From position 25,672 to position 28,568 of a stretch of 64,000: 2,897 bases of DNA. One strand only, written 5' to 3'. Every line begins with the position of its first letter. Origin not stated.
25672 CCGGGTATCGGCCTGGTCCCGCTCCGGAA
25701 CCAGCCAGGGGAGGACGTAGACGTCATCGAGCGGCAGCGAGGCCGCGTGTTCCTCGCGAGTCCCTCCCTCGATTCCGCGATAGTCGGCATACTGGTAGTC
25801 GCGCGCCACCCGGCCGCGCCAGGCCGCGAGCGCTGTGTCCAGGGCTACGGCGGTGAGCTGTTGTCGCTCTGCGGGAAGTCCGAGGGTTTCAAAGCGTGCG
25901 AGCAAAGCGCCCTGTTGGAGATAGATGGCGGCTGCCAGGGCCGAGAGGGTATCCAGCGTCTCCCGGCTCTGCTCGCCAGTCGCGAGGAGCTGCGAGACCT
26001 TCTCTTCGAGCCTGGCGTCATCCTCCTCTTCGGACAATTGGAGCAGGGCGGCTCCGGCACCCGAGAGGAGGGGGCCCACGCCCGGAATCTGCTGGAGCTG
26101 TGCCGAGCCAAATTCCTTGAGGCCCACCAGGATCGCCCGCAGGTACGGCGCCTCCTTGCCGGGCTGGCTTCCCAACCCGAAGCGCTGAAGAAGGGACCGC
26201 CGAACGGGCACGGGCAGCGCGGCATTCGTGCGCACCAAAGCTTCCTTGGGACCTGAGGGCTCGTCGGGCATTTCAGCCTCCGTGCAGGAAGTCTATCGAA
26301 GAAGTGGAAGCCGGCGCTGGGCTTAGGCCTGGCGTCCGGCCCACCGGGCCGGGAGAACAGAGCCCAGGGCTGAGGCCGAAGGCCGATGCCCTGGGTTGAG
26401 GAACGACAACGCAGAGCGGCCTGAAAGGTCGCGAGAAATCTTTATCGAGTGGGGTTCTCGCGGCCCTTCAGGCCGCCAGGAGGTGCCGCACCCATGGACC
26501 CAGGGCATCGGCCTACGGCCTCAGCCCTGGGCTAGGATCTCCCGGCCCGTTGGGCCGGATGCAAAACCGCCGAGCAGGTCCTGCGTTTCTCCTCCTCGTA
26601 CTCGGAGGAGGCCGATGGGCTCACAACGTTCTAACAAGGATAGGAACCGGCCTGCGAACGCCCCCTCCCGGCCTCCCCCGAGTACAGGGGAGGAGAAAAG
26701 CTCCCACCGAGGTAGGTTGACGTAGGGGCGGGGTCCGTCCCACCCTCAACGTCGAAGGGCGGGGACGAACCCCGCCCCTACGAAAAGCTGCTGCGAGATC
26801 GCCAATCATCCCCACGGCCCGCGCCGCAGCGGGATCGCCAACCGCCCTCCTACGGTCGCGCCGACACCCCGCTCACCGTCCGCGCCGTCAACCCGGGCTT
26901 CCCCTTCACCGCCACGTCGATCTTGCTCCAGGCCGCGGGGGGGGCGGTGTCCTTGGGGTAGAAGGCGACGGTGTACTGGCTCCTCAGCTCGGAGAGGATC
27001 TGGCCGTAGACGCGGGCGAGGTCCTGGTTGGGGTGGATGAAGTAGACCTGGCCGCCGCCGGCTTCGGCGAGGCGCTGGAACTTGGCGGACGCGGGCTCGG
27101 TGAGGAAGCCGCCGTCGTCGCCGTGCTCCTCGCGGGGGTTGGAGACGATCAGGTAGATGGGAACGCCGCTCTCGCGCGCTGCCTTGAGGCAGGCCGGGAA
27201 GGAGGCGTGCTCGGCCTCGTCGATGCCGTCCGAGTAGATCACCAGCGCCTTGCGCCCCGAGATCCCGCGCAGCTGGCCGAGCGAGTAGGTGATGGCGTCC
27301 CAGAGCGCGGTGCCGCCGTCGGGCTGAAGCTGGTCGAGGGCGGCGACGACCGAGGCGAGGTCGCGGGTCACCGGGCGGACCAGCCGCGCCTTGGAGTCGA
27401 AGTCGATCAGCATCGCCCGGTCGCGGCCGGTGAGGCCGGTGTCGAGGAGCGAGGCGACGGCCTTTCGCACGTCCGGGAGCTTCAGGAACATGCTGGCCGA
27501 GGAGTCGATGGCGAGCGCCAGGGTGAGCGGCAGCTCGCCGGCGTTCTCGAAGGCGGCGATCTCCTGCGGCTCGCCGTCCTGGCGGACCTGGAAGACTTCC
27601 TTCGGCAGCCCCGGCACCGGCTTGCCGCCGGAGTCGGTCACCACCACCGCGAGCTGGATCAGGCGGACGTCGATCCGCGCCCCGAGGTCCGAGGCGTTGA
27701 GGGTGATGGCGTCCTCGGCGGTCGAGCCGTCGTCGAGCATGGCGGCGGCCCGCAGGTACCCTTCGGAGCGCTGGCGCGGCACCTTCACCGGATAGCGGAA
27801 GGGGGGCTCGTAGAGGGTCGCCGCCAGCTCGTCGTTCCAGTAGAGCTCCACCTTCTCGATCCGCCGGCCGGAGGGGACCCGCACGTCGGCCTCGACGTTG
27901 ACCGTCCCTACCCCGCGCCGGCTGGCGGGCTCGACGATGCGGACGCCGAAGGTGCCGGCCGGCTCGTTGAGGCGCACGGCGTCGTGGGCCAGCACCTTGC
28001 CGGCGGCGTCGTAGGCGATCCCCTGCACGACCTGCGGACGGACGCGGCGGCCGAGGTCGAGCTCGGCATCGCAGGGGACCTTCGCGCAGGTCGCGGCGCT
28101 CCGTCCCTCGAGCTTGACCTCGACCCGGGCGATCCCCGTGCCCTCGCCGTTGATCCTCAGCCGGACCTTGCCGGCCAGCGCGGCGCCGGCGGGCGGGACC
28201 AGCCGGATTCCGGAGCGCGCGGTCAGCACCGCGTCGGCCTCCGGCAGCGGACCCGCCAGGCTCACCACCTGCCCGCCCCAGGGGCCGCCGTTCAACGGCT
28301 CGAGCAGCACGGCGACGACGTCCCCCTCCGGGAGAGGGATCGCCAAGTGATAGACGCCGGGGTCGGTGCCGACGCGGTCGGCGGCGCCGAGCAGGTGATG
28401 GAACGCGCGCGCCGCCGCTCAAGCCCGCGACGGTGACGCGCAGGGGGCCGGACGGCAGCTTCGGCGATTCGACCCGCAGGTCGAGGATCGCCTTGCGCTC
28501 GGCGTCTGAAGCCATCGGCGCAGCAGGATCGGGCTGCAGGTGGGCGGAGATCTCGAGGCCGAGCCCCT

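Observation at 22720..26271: NACHT-HEAT STAND NTPase with an unassigned 260-aa N-terminal region and a 12-unit HEAT array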

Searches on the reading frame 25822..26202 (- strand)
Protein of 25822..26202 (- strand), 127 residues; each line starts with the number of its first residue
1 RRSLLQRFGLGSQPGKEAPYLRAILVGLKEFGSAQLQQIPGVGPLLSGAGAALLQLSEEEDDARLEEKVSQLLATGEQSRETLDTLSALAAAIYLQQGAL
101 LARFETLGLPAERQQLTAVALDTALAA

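Call 57: find_homologous_proteins(query=A3, max_evalue=0.001)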
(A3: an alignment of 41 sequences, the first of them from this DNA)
Query A3 (41 sequences) (127 aa, profile of the alignment): 9 proteins with E <= 0.001 among 8000 candidates.
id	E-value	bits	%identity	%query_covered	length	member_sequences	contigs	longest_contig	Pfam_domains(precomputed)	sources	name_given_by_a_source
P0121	2.8e-42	162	75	98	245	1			-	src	-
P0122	8.2e-40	154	76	100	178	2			-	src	-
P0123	1.3e-37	147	77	100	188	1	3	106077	-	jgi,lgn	jgi:hypothetical protein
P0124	1.3e-36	143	73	89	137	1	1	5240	-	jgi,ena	-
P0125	2.2e-31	127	77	77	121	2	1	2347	-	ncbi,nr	ncbi:MAG TPA: hypothetical protein VIE43_16015, partial [Thermoanaerobaculia bacterium]|nr:hypotheti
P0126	6.4e-25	106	82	66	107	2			-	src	-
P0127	8.8e-25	105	76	65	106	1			-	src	-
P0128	8.0e-18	83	82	57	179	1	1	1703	-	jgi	jgi:hypothetical protein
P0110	2.9e-16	78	37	73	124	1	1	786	-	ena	-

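Call 58: find_encoding_contigs(protein=P0123, flank=6000, max_places=2)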
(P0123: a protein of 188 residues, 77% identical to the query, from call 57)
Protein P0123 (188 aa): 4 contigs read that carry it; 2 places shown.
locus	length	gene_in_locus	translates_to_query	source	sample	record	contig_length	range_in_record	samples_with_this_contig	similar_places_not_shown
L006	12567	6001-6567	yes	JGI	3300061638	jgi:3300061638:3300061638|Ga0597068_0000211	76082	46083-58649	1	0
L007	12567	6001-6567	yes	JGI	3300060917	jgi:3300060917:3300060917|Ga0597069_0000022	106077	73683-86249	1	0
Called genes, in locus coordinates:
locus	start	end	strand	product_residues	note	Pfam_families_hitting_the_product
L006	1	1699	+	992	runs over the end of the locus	-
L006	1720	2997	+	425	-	PF05977:MFS_3, PF07690:MFS_1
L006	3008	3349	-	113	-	PF12840:HTH_20 (weak), PF01022:HTH_5, PF13601:HTH_34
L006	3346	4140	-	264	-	-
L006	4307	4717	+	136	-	PF13564:DoxX_2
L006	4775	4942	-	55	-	-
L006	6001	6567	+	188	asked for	-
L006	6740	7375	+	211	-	-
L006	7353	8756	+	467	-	PF28123:DUF8370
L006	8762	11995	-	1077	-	PF00873:ACR_tran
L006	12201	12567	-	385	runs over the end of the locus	PF25919:BSH_CusB (weak), PF25973:BSH_CzcB, PF25876:HH_MFP_RND (weak), PF25954:Beta-barrel_RND_2, PF25989:YknX_C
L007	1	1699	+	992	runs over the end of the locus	-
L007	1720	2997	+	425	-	PF05977:MFS_3, PF07690:MFS_1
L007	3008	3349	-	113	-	PF12840:HTH_20 (weak), PF01022:HTH_5, PF13601:HTH_34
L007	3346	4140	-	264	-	-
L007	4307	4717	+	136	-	PF13564:DoxX_2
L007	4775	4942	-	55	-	-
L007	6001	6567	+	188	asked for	-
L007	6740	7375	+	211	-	-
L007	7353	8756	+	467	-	PF28123:DUF8370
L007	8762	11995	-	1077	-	PF00873:ACR_tran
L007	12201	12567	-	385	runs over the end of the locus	PF25919:BSH_CusB (weak), PF25973:BSH_CzcB, PF25876:HH_MFP_RND (weak), PF25954:Beta-barrel_RND_2, PF25989:YknX_C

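Call 60: search_protein_families(library=padloc, proteins=[L006:6740-7372:+, L006:7353-8753:+], max_evalue=0.01)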
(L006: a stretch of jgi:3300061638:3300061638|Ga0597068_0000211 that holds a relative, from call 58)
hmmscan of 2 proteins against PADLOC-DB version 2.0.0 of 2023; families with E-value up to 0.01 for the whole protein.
L006:6740-7372:+ (211 aa): 2 families
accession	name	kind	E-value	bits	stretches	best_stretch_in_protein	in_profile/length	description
PDLC04600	PDC-M36B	-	5.7e-09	33.8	1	41-131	13-102/117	-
PDLC04599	PDC-M36B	-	2.1e-07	28.9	1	51-130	16-95/125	-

L006:7353-8753:+ (467 aa): 2 families
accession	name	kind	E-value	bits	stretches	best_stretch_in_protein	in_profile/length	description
PDLC04597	PDC-M36A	-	1e-77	259.9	1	17-465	16-454/457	-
PDLC04598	PDC-M36A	-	1.8e-43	147.2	1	131-466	2-328/330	-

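Call 61: search_protein_families(library=pfam, proteins=[L006:6740-7372:+, L006:7353-8753:+], max_evalue=0.01)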
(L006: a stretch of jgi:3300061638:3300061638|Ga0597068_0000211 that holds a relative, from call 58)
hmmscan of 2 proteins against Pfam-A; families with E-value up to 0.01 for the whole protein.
L006:6740-7372:+ (211 aa): 0 families

L006:7353-8753:+ (467 aa): 0 families

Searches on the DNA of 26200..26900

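Call 90: search_rna_families(source=window, start=26200, end=26900, threshold=evalue, max_evalue=1)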
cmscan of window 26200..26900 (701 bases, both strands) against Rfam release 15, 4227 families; matches with E-value up to 1: 9.
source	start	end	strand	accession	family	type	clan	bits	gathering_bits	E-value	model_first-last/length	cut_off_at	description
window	26722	26781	-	RF00879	mir-615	Gene; miRNA;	-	26.2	90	0.055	1-85/85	no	mir-615 microRNA precursor family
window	26597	26686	-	RF03992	mir-6302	Gene; miRNA;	-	25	90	0.0071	1-79/79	no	mir-6302 microRNA precursor family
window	26725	26778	+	RF04016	mir-4873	Gene; miRNA;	-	24.9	100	0.031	1-78/78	no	mir-4873 microRNA precursor family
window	26714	26786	-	RF02809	RsmW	Gene; sRNA;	CL00106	23.2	52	0.11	1-124/124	no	RsmW RNA family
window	26722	26783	+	RF03758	mir-2756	Gene; miRNA;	-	20.9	61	0.085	1-78/78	no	mir-2756 microRNA precursor family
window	26724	26781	-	RF01686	Acido-1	Gene; sRNA;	-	19.6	50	0.26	1-64/64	no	Acido-1 RNA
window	26406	26486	+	RF00816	mir-245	Gene; miRNA;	-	18.6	70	0.58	1-85/85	no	mir-245 microRNA precursor family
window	26520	26557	+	RF01687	Acido-Lenti-1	Gene; sRNA;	-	17.2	37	0.24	1-46/46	no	Acido-Lenti-1 RNA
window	26656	26747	-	RF00062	HgcC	Gene;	-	16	50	0.34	1-130/130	no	HgcC family RNA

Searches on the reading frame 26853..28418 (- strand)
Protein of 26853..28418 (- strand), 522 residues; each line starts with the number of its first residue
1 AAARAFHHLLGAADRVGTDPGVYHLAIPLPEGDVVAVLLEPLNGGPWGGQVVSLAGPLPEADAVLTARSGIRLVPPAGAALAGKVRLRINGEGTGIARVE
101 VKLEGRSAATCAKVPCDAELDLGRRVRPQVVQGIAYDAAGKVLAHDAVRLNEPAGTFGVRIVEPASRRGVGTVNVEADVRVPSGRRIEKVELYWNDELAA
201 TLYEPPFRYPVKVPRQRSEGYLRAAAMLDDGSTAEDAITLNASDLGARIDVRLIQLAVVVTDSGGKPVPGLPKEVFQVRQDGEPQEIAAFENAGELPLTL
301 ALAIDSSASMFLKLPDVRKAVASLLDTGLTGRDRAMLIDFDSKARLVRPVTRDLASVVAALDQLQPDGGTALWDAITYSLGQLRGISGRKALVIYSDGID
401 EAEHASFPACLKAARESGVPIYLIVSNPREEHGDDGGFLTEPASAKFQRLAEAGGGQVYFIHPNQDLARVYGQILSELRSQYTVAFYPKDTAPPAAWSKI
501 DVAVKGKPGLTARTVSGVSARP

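Call 21: search_protein_families(library=pfam, proteins=[window:26853-28418:-], max_evalue=0.001)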
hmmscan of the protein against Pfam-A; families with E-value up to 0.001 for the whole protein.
window:26853-28418:- (522 aa): 2 families
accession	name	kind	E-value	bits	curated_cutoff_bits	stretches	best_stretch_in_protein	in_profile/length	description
PF13519.12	VWA_2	-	5.4e-10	40.3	27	1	301-398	2-106/107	von Willebrand factor type A domain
PF17957.7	Big_7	-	4.5e-05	24.4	24.1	0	159-213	3-58/70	Bacterial Ig domain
